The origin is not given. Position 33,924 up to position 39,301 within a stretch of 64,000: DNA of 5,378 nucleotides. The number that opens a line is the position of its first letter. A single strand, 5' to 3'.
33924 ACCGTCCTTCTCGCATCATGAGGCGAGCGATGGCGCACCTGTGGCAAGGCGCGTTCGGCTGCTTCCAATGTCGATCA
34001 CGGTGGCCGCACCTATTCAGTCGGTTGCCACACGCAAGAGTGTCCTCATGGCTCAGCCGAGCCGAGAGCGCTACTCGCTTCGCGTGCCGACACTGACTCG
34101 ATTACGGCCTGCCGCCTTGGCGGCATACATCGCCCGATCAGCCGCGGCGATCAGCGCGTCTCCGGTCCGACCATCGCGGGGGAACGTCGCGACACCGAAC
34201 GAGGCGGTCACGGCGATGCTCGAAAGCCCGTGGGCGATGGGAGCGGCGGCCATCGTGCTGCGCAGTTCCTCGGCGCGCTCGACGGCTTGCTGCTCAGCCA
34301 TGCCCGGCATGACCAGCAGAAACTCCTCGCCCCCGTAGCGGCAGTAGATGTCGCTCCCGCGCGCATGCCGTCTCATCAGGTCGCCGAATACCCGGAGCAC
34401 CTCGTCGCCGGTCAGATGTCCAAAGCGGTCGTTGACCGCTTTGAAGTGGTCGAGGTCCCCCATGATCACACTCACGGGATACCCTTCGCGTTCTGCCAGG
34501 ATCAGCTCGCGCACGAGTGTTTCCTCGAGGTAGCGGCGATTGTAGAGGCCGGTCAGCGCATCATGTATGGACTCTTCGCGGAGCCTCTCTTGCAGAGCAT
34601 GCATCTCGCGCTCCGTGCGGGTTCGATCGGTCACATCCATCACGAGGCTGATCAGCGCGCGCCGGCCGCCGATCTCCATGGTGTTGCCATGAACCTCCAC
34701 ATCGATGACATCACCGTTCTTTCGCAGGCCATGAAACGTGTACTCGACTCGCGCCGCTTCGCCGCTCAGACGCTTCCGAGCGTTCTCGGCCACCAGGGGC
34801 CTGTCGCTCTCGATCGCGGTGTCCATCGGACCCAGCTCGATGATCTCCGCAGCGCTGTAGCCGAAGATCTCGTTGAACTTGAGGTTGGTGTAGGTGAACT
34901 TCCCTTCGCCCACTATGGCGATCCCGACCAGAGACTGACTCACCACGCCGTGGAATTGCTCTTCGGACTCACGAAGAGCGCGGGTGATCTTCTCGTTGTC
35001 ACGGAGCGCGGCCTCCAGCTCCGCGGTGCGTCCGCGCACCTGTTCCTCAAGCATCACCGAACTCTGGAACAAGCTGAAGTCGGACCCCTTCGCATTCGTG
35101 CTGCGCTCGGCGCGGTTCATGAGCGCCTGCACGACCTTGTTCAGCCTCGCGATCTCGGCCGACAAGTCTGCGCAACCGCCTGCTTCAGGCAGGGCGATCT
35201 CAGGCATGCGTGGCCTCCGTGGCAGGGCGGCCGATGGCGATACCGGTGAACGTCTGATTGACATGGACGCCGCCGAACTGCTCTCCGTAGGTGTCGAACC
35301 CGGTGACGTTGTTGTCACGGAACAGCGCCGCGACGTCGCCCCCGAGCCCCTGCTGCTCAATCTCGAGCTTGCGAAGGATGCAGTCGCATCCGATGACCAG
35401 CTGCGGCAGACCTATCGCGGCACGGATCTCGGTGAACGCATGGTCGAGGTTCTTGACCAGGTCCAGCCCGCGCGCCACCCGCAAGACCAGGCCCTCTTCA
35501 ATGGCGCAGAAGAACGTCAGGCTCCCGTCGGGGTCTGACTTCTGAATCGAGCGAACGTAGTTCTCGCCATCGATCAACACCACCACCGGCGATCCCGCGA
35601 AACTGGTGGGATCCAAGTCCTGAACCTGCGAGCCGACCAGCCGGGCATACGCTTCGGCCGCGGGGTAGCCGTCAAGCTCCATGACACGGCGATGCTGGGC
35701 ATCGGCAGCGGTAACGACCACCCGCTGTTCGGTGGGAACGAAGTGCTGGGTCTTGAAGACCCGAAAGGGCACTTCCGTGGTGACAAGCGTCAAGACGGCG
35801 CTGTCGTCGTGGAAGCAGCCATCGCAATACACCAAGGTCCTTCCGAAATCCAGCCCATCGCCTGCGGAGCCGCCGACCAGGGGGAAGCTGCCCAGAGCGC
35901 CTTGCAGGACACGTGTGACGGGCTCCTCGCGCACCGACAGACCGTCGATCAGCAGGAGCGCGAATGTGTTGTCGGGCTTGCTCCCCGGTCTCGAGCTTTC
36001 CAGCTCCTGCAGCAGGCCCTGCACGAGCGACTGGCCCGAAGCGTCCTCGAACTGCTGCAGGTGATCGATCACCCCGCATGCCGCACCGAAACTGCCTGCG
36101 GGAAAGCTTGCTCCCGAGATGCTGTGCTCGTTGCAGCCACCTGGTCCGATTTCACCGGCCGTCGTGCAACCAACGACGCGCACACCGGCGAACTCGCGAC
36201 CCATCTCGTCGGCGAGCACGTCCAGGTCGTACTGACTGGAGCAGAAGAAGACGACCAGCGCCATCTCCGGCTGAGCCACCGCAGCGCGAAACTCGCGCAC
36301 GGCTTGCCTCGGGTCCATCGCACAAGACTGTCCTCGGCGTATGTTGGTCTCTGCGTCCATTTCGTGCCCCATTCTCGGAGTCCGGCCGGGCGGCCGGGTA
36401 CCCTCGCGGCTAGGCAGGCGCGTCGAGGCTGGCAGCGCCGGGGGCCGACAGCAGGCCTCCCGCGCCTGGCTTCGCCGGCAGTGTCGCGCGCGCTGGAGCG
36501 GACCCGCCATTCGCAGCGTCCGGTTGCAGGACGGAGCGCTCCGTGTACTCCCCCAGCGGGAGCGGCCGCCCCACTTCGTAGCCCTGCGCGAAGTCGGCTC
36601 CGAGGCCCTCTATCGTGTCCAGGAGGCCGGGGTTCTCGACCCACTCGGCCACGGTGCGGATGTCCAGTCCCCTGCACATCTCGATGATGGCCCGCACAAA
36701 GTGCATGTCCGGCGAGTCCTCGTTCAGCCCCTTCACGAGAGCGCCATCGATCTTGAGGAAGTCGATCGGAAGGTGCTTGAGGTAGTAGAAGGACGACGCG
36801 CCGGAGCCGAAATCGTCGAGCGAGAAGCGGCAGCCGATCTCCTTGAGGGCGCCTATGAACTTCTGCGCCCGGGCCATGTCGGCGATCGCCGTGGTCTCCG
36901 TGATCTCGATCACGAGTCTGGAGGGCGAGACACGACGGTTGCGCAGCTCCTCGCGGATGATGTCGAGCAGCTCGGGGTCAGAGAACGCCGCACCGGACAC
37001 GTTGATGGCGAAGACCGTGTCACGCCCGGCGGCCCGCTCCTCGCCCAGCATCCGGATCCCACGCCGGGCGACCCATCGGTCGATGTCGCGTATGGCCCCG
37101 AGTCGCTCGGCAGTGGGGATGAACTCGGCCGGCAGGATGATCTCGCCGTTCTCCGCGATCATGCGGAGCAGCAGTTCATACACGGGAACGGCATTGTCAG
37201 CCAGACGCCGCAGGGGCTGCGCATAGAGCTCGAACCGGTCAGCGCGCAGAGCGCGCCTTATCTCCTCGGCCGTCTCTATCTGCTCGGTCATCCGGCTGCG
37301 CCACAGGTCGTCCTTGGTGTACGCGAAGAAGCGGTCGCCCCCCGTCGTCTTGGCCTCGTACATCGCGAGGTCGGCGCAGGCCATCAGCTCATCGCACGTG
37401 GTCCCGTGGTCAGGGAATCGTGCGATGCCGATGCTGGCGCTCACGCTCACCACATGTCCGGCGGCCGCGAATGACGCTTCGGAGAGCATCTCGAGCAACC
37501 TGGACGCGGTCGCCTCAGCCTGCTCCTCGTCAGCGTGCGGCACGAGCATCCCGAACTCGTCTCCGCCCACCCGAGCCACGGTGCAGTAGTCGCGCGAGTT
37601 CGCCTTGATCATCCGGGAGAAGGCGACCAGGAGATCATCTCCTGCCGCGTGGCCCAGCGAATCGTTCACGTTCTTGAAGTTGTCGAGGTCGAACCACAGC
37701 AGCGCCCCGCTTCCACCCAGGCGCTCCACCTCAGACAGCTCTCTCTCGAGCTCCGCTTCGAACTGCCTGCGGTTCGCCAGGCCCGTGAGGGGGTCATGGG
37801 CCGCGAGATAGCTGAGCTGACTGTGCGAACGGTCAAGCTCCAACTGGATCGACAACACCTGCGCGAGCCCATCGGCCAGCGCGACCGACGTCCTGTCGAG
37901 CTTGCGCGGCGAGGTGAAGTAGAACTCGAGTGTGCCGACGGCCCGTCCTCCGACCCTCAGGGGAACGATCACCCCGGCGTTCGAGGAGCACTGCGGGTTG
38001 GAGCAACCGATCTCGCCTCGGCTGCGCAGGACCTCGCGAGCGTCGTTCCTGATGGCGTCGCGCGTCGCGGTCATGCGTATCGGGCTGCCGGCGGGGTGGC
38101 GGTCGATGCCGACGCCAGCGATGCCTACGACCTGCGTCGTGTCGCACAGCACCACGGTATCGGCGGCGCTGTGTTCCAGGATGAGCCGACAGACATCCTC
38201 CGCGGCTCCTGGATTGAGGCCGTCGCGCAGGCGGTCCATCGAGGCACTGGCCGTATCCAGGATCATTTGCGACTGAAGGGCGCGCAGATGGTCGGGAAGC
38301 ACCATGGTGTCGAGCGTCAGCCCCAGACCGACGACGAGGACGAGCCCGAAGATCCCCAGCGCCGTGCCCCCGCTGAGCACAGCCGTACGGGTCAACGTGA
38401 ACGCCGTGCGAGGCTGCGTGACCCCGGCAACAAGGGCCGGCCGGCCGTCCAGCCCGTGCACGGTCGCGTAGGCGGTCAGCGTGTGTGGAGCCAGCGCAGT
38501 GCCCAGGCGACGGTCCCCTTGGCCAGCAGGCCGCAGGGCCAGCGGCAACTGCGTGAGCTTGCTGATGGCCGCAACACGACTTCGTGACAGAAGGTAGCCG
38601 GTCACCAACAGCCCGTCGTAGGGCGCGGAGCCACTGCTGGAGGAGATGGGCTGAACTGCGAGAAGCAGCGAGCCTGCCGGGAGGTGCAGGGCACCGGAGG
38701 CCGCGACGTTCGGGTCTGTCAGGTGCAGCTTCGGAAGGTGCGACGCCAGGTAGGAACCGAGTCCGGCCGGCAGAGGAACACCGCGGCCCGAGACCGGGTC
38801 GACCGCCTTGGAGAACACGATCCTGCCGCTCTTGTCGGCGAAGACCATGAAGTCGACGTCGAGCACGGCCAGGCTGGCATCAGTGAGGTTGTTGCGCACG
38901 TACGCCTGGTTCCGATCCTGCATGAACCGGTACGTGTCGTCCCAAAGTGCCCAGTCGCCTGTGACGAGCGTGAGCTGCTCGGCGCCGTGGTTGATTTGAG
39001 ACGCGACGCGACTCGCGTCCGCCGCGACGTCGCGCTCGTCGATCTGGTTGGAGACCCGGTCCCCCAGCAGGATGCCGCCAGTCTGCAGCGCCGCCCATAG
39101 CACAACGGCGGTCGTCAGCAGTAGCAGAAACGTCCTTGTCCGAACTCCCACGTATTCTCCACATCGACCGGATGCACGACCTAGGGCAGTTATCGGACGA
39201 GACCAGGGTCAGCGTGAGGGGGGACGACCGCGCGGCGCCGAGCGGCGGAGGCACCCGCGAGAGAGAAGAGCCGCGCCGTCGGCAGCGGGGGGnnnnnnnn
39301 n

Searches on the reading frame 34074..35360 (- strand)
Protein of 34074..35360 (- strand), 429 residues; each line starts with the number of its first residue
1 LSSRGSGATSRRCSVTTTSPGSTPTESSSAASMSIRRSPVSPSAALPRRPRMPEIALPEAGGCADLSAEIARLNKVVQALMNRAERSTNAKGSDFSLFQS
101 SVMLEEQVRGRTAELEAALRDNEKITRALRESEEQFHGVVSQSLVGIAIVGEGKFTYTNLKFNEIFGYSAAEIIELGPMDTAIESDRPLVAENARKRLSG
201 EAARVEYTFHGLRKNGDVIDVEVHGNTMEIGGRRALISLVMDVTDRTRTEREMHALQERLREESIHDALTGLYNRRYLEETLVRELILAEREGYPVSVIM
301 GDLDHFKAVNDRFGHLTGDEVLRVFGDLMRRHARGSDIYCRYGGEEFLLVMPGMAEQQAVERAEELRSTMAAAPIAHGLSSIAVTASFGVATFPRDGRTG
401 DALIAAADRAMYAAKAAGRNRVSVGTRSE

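Call 24: search_protein_families(library=pfam, proteins=[window:34074-35360:-], max_evalue=0.001)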
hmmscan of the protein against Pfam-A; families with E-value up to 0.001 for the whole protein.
window:34074-35360:- (429 aa): 6 families
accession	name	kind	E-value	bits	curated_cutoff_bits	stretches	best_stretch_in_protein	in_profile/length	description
PF00990.26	GGDEF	-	2.9e-47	160.8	23.8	1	265-421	2-161/161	Diguanylate cyclase, GGDEF domain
PF13426.13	PAS_9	-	2.7e-07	31.3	27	1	145-245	2-103/103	PAS domain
PF13188.13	PAS_8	-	7.5e-07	29.3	21.8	1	134-177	1-44/65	PAS domain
PF00989.32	PAS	-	1.1e-05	25.8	22.6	1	136-241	3-111/113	PAS fold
PF08447.18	PAS_3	-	0.00012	22.7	25.6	1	157-228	3-75/89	PAS fold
PF08448.16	PAS_4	-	0.00022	21.9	23.1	0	151-248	13-110/110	PAS fold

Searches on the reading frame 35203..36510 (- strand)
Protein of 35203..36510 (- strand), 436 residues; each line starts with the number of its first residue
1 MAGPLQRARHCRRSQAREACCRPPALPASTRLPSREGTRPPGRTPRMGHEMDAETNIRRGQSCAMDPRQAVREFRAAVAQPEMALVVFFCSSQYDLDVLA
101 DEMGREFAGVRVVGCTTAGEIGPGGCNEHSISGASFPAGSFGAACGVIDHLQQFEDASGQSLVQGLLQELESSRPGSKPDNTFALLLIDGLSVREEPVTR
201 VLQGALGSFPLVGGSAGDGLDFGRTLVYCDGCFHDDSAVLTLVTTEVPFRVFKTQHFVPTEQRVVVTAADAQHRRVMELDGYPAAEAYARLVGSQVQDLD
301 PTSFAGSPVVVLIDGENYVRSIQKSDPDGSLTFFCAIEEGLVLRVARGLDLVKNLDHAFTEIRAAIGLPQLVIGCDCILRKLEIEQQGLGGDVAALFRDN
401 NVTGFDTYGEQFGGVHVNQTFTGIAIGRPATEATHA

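Call 24: search_protein_families(library=pfam, proteins=[window:35203-36510:-], max_evalue=0.001)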
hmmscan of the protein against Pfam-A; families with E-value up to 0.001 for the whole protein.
window:35203-36510:- (436 aa): 2 families
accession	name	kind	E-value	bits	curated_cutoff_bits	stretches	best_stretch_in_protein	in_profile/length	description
PF08495.15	FIST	-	2.1e-46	158.7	23.2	1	85-281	2-188/189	FIST N domain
PF10442.14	FIST_C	-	1.5e-23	83.8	28.5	1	284-412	1-130/131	FIST C domain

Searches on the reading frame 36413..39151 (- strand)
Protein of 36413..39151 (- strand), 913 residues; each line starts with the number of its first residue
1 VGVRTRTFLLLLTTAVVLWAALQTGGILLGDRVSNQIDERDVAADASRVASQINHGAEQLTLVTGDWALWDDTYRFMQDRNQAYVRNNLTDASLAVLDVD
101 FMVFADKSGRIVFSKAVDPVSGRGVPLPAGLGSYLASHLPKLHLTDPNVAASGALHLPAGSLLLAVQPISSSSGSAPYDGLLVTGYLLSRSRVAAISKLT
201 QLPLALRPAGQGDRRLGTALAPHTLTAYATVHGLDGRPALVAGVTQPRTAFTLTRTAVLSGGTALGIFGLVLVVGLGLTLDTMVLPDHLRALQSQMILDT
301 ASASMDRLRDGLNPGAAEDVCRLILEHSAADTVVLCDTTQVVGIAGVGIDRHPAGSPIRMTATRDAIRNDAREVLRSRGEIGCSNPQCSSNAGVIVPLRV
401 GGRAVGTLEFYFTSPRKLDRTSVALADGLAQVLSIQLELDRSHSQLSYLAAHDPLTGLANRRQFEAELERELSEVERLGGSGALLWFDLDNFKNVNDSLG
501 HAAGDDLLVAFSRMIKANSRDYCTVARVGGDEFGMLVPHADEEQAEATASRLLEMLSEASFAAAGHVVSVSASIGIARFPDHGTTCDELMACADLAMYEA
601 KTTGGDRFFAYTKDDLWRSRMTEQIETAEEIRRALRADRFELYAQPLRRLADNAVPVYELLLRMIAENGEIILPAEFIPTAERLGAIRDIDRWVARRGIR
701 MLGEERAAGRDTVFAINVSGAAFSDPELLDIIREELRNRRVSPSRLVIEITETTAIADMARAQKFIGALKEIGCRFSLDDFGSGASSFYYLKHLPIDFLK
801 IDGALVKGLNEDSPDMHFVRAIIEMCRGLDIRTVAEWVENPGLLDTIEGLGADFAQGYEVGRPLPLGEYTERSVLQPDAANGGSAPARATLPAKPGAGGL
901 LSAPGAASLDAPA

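Call 24: search_protein_families(library=pfam, proteins=[window:36413-39151:-], max_evalue=0.001)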
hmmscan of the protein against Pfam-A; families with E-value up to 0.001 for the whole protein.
window:36413-39151:- (913 aa): 5 families
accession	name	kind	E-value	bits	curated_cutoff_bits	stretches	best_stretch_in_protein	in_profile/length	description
PF00563.25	EAL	-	3.9e-66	223.2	31.3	1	629-863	2-236/236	EAL domain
PF00990.26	GGDEF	-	8.6e-44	149.6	23.8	1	450-606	1-160/161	Diguanylate cyclase, GGDEF domain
PF05228.19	CHASE4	-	8.9e-32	110.6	26.2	1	54-206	3-139/140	CHASE4 domain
PF13185.12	GAF_2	-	4.9e-05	24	28.6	1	366-435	66-133/136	GAF domain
PF01590.32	GAF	-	0.00073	20.5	22.4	0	380-437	70-133/133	GAF domain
